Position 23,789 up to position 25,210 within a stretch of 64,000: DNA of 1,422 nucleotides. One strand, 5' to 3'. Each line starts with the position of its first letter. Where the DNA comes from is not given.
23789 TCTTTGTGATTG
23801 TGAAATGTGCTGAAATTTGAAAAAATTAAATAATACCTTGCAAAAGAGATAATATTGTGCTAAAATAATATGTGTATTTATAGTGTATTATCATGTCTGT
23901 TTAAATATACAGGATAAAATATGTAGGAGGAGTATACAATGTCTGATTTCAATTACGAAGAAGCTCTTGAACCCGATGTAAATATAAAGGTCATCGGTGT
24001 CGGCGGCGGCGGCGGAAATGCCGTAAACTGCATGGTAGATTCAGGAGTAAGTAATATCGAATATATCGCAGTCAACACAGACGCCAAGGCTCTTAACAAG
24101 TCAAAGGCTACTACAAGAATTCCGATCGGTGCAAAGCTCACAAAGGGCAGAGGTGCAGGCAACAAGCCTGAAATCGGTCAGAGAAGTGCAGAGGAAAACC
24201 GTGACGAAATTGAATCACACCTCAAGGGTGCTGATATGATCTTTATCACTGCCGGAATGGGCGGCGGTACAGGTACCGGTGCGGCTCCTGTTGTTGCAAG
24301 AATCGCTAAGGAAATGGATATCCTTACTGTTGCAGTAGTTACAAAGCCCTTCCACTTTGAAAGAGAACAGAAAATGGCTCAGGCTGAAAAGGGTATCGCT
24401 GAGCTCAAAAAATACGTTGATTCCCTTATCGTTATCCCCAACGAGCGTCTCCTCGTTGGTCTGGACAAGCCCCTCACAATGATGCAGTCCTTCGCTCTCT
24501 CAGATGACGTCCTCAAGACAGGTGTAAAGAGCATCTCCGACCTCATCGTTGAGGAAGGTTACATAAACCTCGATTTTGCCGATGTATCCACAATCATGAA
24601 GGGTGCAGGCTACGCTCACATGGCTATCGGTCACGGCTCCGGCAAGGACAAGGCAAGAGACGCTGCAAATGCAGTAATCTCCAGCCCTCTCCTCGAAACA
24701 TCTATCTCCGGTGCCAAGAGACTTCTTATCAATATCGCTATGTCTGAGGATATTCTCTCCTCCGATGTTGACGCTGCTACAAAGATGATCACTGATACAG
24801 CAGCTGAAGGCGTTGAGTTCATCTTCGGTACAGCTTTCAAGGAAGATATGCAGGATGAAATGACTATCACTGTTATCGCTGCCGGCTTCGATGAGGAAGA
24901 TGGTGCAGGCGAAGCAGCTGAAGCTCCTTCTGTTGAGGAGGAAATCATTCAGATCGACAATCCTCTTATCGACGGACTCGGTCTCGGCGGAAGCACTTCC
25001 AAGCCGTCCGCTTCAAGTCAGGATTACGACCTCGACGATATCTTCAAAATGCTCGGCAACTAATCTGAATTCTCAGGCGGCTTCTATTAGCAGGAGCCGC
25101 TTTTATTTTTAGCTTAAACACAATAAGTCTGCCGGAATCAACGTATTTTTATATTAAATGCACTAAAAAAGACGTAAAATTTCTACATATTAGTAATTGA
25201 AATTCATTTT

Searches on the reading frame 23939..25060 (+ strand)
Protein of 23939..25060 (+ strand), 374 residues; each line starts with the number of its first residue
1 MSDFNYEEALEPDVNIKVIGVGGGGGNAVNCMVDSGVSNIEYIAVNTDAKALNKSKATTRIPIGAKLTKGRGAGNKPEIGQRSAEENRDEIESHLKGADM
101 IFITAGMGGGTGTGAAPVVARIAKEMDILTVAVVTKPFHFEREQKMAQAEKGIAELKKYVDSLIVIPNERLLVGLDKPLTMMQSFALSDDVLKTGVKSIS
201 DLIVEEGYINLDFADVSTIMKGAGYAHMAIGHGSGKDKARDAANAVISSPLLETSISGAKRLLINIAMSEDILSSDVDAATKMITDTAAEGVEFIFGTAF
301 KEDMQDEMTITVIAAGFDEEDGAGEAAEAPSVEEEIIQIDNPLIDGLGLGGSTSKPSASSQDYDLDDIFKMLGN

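Call 19: find_encoding_contigs(protein=window:23939-25060:+, flank=2000, max_places=6)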
Protein window:23939-25060:+ (374 aa): no gene with exactly this product is on record in the collection.
